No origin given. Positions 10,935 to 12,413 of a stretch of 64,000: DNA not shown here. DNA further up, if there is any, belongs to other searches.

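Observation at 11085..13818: Candidate two-gene defence/abortive-infection module (nuclease-like plus HEPN-like) as the sole cargo of the tRNA-Thr element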

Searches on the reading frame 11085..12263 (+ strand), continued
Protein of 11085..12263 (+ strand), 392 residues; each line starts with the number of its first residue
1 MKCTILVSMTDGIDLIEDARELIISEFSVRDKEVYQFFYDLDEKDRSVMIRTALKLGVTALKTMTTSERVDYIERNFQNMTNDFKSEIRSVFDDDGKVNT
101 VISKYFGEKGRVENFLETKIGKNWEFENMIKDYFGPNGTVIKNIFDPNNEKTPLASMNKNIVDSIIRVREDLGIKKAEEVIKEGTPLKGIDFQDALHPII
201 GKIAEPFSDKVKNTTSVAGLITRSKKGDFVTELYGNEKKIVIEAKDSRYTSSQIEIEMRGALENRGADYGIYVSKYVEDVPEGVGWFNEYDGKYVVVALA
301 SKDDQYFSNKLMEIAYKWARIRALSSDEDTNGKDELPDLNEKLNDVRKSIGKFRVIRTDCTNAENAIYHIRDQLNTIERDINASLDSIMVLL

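Call 69: get_annotated_region(hit=H18, flank=6000)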
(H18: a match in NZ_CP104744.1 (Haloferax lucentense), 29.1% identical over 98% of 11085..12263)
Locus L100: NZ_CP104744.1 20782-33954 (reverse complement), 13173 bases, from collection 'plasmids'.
description: Haloferax lucentense strain SVX82 plasmid pSVX82-3, complete sequence
organism: Haloferax lucentense (NCBI taxid 2254)
taxonomy: Archaea; Euryarchaeota; Halobacteria; Halobacteriales; Haloferacaceae; Haloferax; Haloferax lucentense
host: -; source: -; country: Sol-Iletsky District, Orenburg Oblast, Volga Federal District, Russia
typing (MOB-suite, as given by PLSDB): non-mobilizable; mating-pair formation MPF_T
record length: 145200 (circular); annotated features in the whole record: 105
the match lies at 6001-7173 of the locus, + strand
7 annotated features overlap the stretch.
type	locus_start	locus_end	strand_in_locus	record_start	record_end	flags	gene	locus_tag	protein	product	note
CDS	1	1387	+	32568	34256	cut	-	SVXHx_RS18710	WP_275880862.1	AAA family ATPase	-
CDS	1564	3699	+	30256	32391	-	-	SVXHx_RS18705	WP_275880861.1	VWA domain-containing protein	-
CDS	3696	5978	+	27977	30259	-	-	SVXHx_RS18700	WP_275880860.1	MBL fold metallo-hydrolase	-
CDS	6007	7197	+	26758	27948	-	-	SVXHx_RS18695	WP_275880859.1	hypothetical protein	-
CDS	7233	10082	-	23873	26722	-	-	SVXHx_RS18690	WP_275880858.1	DEAD/DEAH box helicase family protein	-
CDS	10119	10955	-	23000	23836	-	-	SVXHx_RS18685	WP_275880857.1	hypothetical protein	-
CDS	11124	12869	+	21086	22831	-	-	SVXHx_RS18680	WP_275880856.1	SNF2-related protein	-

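Call 70: get_annotated_region(hit=H21, flank=6000)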
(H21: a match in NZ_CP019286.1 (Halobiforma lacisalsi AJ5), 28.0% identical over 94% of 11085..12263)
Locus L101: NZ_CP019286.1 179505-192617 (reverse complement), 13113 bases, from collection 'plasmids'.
description: Halobiforma lacisalsi AJ5 plasmid pHLAJ5I, complete sequence
organism: Halobiforma lacisalsi AJ5 (NCBI taxid 358396)
taxonomy: Archaea; Euryarchaeota; Halobacteria; Halobacteriales; Natrialbaceae; Halobiforma; Halobiforma lacisalsi; Halobiforma lacisalsi AJ5
host: -; source: Ayakekumsalt Lake; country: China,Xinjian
typing (MOB-suite, as given by PLSDB): non-mobilizable; mating-pair formation MPF_T
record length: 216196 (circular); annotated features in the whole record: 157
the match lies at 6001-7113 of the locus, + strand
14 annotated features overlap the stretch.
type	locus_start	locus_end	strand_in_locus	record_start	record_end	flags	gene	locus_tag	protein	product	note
CDS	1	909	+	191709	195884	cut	-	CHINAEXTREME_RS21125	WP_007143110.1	ATP-binding protein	-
CDS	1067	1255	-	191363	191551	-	-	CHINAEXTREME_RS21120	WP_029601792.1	hypothetical protein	-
CDS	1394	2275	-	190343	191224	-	-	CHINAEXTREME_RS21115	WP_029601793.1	hypothetical protein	-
CDS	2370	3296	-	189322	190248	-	-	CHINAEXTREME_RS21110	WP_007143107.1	transcription initiation factor IIB family protein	-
CDS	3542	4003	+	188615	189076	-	-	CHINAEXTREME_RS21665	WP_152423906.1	hypothetical protein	-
CDS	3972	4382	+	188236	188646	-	-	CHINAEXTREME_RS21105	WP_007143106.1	hypothetical protein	-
CDS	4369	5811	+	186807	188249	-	-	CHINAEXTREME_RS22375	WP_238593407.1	hypothetical protein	-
CDS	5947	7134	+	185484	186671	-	-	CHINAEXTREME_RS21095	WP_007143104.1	restriction endonuclease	-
CDS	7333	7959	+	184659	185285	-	-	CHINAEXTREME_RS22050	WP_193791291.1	hypothetical protein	-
CDS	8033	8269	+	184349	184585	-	-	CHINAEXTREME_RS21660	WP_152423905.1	hypothetical protein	-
CDS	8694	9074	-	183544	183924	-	-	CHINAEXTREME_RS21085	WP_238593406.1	TFIIB-type zinc ribbon-containing protein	-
CDS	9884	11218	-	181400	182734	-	-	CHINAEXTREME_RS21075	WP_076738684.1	IS4 family transposase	-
CDS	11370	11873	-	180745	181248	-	-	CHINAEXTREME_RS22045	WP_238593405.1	winged helix-turn-helix domain-containing protein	-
CDS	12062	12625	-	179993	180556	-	-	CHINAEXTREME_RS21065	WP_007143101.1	hypothetical protein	-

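Call 71: get_annotated_region(hit=H23, flank=6000)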
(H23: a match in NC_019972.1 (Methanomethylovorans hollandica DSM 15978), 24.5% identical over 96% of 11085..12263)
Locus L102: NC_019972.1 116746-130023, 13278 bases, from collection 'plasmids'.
description: Methanomethylovorans hollandica DSM 15978 plasmid pMETHO01, complete sequence
organism: Methanomethylovorans hollandica DSM 15978 (NCBI taxid 867904)
taxonomy: Archaea; Euryarchaeota; Methanomicrobia; Methanosarcinales; Methanosarcinaceae; Methanomethylovorans; Methanomethylovorans hollandica; Methanomethylovorans hollandica DSM 15978
host: -; source: -; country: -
typing (MOB-suite, as given by PLSDB): non-mobilizable; replicon rep_cluster_57
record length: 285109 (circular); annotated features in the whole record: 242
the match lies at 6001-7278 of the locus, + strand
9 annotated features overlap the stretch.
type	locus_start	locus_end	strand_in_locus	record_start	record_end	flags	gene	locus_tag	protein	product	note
CDS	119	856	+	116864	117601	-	-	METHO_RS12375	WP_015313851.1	hypothetical protein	-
CDS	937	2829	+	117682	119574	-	-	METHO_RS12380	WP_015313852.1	site-specific DNA-methyltransferase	GO:0006306 - DNA methylation [Evidence IEA]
CDS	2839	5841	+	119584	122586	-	-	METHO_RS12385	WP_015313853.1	DEAD/DEAH box helicase family protein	-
CDS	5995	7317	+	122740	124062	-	-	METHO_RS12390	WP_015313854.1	restriction endonuclease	GO:0009307 - DNA restriction-modification system [Evidence IEA]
CDS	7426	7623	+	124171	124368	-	-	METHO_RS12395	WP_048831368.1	hypothetical protein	-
CDS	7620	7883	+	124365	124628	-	-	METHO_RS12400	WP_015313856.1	type II toxin-antitoxin system RelE/ParE family toxin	GO:0030541 - plasmid partitioning [Evidence IEA]; GO:0051290 - protein heterotetramerization [Evidence IEA]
CDS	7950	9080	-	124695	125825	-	-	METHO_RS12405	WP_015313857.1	hypothetical protein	-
CDS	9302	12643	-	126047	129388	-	-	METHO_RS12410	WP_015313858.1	molecular chaperone of HSP90 family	-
CDS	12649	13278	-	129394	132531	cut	-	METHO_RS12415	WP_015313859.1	helicase-related protein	-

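Call 83: search_protein_representatives(alignment_id=A1)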
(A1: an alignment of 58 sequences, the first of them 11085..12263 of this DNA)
Query: 58 sequences, 393 profile positions. Proteins with E-value up to 0.001 (for the whole library): 2837; up to 1e-10: 1918; up to 1e-30: 643. The best 150 are listed.
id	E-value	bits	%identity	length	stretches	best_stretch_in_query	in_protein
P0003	4.5e-145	499.6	-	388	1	3-387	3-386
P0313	5.8e-144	496.0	-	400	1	7-391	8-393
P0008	2.4e-143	493.9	-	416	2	97-390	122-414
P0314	3.3e-139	480.3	-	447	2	79-391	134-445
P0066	1.3e-132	458.6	-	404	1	8-391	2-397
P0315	3.7e-132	457.1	-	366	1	3-391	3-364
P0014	1.1e-131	455.5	-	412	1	10-390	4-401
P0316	1.4e-131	455.2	-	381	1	7-389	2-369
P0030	1.8e-128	445.0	-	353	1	17-391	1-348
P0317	9.1e-125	432.8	-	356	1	7-388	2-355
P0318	2.3e-124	431.4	-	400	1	6-390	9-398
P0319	6.0e-123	426.8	-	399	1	8-389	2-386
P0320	8.0e-123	426.3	-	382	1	4-391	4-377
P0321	3.3e-121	421.0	-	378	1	4-390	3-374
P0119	6.8e-120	416.7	-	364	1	9-391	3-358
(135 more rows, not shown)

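Call 86: search_protein_families(library=phrogs, proteins=[window:11085-12263:+], max_evalue=0.01)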
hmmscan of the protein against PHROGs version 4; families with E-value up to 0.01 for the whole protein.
window:11085-12263:+ (392 aa): 0 families

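Call 88: find_related_loci(query=A1, collection=viral_contigs, flank=6000)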
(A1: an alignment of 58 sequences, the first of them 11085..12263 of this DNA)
Query A1 (392 aa) in viral_contigs; peptide patterns used: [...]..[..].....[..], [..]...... (x = any residue, [..] = any of these).
96 stretches matched a pattern, but none encodes a relative of the query by tblastn (E <= 1e-3).

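Call 95: fold_search(model_id=the predicted structure, library=viral)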
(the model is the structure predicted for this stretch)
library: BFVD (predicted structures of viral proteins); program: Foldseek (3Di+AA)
matches with E <= 10: 650; with E <= 0.001: 10
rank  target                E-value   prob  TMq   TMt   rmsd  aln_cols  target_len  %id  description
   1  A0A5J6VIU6            6.4e-08  1.00  0.26  0.26  27.9       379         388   15  Uncharacterized protein [Megaviridae environmental sample]
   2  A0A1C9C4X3            2.1e-07  1.00  0.33  0.25  38.6       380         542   16  Uncharacterized protein [Heterosigma akashiwo virus 01]
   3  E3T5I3                6.4e-07  1.00  0.26  0.26  16.6       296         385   18  Restriction endonuclease type IV Mrr domain-containing protein [Cafeteria roenbergensis virus (strain BV-PW1)]
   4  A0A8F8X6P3            3.1e-06  1.00  0.28  0.28  32.6       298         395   16  (no name in the UniProt tables at hand)
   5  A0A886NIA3            7.2e-05  1.00  0.26  0.31  10.6       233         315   15  (no name in the UniProt tables at hand)
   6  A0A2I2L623            1.4e-04  1.00  0.24  0.33  22.7       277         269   13  Mrr-like domain-containing protein [Orpheovirus IHUMI-LCC2]
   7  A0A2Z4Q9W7            1.8e-04  0.99  0.18  0.26  14.6       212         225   15  (no name in the UniProt tables at hand)
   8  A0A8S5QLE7            4.9e-04  0.99  0.17  0.24  57.9       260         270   13  Restriction endonuclease [Siphoviridae sp. ctVCm11]
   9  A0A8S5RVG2            5.2e-04  0.95  0.17  0.29  14.8       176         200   16  PD-(D/E)XK nuclease superfamily protein [Siphoviridae sp. ctHip2]
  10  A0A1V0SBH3            7.7e-04  0.90  0.16  0.18  26.6       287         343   14  DUF2726 domain-containing protein [Catovirus CTV1]
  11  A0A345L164            1.2e-03  0.89  0.16  0.24  16.9       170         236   16  Uncharacterized protein [Gordonia phage Apricot]
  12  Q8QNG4                1.4e-03  0.92  0.19  0.15  11.2       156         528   14  EsV-1-115 [Ectocarpus siliculosus virus 1 (isolate New Zealand/Kaikoura/1988)]
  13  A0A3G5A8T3            1.5e-03  0.99  0.25  0.11  13.1       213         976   14  Superfamily II helicase [Hyperionvirus sp.]
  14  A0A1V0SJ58            1.8e-03  0.99  0.22  0.09  11.8       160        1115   12  Superfamily II helicase [Klosneuvirus KNV1]
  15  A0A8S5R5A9            1.9e-03  1.00  0.19  0.25   6.9       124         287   11  Putative nuclease of the RecB family [Ackermannviridae sp. ctaCq7]
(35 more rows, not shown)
